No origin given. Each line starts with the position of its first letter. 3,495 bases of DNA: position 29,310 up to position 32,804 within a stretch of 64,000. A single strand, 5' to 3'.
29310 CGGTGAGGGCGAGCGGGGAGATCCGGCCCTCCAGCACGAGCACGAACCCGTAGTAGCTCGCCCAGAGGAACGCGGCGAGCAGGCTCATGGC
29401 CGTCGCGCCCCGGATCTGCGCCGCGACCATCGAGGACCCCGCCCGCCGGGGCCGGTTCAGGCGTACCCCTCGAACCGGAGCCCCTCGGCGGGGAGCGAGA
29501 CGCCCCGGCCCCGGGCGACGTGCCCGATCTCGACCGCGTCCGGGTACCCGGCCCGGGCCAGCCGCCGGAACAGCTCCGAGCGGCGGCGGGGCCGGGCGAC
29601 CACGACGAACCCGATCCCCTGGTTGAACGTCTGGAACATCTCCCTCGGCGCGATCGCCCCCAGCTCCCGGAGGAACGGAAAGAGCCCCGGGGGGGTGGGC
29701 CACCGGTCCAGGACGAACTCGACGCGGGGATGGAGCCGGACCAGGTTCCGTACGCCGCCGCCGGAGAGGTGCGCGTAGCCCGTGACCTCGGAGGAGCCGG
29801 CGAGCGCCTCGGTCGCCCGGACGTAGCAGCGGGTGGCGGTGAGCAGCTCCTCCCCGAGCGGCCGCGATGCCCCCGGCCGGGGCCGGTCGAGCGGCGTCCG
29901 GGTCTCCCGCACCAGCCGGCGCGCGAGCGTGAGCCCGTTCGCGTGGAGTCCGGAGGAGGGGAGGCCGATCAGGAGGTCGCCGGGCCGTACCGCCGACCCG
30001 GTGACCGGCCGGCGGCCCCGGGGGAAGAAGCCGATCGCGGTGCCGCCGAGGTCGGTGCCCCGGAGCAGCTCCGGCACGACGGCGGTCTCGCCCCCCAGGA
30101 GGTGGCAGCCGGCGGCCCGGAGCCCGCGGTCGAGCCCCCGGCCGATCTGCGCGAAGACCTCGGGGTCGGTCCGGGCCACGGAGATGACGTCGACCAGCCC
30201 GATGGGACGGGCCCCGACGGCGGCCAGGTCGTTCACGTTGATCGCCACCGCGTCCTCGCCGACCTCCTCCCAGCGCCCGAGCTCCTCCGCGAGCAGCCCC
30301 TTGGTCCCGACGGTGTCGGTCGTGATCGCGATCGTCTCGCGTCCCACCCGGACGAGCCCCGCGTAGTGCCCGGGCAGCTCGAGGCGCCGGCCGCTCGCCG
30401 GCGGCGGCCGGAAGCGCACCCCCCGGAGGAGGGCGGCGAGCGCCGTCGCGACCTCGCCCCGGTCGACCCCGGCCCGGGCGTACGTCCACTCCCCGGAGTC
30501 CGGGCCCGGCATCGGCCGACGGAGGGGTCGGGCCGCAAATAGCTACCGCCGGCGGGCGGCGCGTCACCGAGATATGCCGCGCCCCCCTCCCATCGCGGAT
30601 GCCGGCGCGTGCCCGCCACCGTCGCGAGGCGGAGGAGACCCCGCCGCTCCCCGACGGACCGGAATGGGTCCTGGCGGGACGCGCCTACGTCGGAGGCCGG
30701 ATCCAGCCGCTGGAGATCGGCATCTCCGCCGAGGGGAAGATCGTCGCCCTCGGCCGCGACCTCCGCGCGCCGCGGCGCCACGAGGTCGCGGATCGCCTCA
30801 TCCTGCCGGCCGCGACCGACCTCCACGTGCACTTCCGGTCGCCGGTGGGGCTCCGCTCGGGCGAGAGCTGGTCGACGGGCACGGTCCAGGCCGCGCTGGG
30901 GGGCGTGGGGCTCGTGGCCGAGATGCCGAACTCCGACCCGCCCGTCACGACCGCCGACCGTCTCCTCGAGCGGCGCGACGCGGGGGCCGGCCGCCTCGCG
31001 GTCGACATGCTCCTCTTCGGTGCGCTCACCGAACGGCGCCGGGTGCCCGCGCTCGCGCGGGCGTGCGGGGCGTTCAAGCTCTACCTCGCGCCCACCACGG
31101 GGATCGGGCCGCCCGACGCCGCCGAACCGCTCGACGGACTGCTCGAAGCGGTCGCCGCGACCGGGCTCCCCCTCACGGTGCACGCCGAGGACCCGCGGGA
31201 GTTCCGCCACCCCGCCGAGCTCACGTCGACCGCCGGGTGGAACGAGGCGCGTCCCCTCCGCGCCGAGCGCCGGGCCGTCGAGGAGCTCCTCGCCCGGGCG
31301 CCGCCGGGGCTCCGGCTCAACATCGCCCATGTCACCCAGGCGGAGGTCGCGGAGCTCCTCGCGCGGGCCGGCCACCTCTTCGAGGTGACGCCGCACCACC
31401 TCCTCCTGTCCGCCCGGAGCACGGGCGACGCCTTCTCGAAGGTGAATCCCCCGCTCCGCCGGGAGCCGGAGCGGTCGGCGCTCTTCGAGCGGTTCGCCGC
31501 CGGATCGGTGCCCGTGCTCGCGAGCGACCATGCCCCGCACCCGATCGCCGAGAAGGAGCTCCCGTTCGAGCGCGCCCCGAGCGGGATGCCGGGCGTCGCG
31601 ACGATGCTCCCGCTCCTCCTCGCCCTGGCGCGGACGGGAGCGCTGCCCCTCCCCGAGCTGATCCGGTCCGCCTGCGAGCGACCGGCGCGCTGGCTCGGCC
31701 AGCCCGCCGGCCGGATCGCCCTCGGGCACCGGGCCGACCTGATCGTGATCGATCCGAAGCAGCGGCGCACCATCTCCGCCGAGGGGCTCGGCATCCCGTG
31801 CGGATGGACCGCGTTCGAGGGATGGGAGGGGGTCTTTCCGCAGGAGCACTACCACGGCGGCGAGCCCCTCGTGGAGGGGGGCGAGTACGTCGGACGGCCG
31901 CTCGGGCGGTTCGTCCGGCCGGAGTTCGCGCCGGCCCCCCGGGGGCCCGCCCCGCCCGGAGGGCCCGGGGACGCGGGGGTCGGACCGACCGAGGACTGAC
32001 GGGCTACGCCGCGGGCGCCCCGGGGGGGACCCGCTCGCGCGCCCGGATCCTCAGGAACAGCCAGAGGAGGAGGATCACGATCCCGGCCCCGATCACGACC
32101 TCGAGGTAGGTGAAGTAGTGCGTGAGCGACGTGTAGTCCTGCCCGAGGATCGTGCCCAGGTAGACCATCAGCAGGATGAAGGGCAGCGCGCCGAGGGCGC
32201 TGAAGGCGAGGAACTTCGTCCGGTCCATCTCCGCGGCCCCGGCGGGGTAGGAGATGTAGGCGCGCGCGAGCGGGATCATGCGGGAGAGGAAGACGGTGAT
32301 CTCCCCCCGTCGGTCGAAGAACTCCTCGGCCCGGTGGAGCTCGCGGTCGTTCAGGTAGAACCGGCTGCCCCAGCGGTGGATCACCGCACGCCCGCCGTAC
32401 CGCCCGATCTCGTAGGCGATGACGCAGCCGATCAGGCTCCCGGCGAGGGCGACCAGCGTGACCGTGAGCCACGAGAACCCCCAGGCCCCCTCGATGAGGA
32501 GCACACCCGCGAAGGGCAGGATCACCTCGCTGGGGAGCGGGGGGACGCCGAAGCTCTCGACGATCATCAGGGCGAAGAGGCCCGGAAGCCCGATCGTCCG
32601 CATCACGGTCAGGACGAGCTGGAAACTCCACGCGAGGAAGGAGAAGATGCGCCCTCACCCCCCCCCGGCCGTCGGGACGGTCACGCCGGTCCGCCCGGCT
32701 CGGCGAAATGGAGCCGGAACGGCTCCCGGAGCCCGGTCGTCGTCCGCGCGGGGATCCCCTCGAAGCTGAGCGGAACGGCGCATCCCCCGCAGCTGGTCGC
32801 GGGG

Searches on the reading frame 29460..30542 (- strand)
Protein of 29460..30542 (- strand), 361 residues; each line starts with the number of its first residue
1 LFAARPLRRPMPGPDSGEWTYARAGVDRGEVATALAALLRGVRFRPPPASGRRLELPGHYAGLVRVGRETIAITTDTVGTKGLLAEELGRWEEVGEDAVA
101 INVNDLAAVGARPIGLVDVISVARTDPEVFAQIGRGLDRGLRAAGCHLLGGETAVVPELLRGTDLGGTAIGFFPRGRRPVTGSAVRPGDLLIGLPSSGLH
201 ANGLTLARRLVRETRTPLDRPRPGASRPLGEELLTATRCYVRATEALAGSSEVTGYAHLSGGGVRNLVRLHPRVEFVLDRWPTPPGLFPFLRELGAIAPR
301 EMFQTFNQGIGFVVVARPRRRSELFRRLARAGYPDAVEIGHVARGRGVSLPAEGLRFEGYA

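Call 12: search_protein_families(library=pfam, proteins=[window:29460-30542:-], max_evalue=0.001)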
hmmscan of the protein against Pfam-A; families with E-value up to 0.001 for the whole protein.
window:29460-30542:- (361 aa): 2 families
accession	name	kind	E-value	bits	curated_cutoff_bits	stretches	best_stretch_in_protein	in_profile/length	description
PF00586.29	AIRS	-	3e-23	82.8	24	1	59-172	2-111/112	AIR synthase related protein, N-terminal domain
PF02769.27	AIRS_C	-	3.3e-22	79.8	23.1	1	186-349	1-152/156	AIR synthase related protein, C-terminal domain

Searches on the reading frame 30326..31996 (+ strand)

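Call 12: search_protein_families(library=pfam, proteins=[window:30326-31996:+], max_evalue=0.001)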
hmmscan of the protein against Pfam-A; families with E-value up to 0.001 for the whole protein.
window:30326-31996:+ (557 aa): 2 families
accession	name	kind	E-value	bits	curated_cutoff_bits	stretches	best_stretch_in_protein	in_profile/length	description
PF01979.26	Amidohydro_1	-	5.6e-11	42.7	25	1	159-479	2-322/345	Amidohydrolase family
PF07969.17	Amidohydro_3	-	1.6e-05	25.1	29.7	0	438-478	405-446/472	Amidohydrolase family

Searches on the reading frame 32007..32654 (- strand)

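Call 12: search_protein_families(library=pfam, proteins=[window:32007-32654:-], max_evalue=0.001)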
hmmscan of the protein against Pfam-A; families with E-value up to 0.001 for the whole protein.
window:32007-32654:- (216 aa): 1 family
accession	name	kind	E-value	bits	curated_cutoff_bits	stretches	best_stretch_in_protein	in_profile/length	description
PF09335.16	VTT_dom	-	4.1e-25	89.1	33.9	1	40-167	1-121/123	VTT domain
